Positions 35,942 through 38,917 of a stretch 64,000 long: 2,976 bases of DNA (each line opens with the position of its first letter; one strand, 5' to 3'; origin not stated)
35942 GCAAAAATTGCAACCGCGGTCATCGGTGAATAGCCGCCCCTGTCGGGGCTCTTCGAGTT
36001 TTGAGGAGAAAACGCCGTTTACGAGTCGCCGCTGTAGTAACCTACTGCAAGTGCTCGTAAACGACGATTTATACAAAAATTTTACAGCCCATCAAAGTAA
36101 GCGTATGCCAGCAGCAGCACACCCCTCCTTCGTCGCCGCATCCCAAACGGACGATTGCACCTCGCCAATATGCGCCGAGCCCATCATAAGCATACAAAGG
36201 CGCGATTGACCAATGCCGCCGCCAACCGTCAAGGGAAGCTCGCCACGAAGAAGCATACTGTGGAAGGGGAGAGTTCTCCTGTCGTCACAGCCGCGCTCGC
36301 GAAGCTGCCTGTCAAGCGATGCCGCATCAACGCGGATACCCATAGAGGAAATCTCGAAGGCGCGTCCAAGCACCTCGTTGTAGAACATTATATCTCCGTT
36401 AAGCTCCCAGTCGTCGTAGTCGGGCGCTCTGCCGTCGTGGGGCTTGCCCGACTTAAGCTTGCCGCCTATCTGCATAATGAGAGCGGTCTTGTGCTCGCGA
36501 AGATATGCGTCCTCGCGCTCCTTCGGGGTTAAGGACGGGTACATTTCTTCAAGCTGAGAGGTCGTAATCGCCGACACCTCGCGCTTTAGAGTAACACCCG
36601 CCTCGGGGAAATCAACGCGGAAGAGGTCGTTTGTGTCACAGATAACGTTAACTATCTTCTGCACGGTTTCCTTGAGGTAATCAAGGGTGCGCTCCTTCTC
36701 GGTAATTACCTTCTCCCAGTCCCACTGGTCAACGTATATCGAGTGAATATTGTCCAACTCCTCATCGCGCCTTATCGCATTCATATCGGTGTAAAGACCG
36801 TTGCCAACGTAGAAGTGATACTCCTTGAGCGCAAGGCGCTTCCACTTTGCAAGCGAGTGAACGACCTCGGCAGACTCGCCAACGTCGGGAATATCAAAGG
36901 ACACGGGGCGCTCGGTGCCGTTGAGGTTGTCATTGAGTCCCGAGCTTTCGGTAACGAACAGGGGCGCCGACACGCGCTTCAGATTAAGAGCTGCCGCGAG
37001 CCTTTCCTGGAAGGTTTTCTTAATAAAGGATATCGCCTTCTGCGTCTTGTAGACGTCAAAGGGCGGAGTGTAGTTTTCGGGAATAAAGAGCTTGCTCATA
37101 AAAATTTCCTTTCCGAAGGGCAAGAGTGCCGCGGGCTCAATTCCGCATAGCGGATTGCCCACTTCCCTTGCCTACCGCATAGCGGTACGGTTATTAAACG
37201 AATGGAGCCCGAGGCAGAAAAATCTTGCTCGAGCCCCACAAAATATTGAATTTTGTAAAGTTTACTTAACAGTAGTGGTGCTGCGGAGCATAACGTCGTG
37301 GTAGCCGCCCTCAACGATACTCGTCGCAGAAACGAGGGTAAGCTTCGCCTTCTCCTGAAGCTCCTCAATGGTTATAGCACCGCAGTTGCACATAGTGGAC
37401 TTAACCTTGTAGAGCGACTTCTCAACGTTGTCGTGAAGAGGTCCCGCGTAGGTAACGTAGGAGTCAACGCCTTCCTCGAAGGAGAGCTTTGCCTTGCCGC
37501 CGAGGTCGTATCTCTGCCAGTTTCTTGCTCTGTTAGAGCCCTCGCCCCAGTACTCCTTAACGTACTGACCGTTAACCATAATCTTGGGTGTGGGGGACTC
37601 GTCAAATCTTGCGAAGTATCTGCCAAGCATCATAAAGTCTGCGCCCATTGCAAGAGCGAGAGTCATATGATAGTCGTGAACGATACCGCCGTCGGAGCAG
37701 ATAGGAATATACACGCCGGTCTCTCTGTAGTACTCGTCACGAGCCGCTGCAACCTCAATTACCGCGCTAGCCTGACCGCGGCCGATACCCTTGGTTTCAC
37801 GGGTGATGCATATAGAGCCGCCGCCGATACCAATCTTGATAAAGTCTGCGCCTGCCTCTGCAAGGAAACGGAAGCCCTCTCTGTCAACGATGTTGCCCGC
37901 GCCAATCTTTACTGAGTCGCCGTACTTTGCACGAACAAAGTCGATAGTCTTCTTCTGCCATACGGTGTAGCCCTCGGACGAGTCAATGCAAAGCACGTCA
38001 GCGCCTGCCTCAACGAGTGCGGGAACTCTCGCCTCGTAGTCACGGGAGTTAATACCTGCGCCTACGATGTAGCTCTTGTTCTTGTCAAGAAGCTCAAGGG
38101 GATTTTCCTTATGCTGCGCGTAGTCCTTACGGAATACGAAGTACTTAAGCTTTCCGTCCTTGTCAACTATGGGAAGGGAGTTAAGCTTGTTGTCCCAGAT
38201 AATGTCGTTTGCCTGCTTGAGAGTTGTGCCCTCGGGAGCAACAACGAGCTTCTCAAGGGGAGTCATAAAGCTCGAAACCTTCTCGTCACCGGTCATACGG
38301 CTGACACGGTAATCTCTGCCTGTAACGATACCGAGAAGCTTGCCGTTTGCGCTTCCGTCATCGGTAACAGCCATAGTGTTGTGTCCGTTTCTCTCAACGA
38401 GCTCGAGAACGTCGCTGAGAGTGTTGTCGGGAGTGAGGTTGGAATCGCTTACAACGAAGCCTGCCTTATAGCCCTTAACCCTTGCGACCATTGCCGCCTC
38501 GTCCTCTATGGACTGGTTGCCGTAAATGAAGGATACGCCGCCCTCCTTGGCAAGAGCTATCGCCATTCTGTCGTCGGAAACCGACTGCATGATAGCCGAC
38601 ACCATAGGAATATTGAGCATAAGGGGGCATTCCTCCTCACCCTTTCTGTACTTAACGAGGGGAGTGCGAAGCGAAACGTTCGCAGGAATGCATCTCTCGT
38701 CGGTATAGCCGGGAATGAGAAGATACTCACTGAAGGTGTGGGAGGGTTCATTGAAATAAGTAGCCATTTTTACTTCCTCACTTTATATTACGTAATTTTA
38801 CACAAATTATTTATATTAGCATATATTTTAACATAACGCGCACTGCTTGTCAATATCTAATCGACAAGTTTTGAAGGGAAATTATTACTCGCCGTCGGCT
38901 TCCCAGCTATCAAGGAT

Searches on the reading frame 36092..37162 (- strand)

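Call 59: search_protein_families(library=pfam, proteins=[window:36092-37162:-], max_evalue=0.0001)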
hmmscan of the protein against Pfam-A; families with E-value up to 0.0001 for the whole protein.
window:36092-37162:- (356 aa): 2 families
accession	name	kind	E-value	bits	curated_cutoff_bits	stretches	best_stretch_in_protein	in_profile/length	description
PF03590.20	AsnA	-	8.3e-104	346.8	27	1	41-266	1-227/228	Aspartate-ammonia ligase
PF00152.25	tRNA-synt_2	-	2e-06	27.6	25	1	127-336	97-302/308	tRNA synthetases class II (D, K and N)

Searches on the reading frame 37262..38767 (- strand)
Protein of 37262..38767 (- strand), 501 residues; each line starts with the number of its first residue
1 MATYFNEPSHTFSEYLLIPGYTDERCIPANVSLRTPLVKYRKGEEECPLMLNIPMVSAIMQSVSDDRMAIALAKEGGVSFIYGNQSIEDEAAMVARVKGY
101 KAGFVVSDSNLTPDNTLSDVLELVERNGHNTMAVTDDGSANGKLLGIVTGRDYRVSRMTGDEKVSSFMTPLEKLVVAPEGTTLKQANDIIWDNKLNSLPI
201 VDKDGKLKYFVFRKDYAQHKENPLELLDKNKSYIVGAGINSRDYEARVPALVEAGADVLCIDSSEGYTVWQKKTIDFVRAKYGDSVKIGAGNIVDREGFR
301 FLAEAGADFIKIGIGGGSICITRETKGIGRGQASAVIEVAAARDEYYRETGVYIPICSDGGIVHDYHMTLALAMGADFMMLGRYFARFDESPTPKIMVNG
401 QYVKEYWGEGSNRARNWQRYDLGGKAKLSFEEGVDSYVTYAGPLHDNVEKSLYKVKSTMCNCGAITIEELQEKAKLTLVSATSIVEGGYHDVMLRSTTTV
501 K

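Call 59: search_protein_families(library=pfam, proteins=[window:37262-38767:-], max_evalue=0.0001)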
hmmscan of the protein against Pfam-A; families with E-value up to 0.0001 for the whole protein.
window:37262-38767:- (501 aa): 2 families
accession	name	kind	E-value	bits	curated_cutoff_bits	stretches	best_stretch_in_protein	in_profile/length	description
PF00478.31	IMPDH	-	1.6e-108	363.2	25.6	1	10-490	2-345/345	IMP dehydrogenase / GMP reductase domain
PF00571.33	CBS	-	3.6e-12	46.8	24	0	164-215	1-50/57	CBS domain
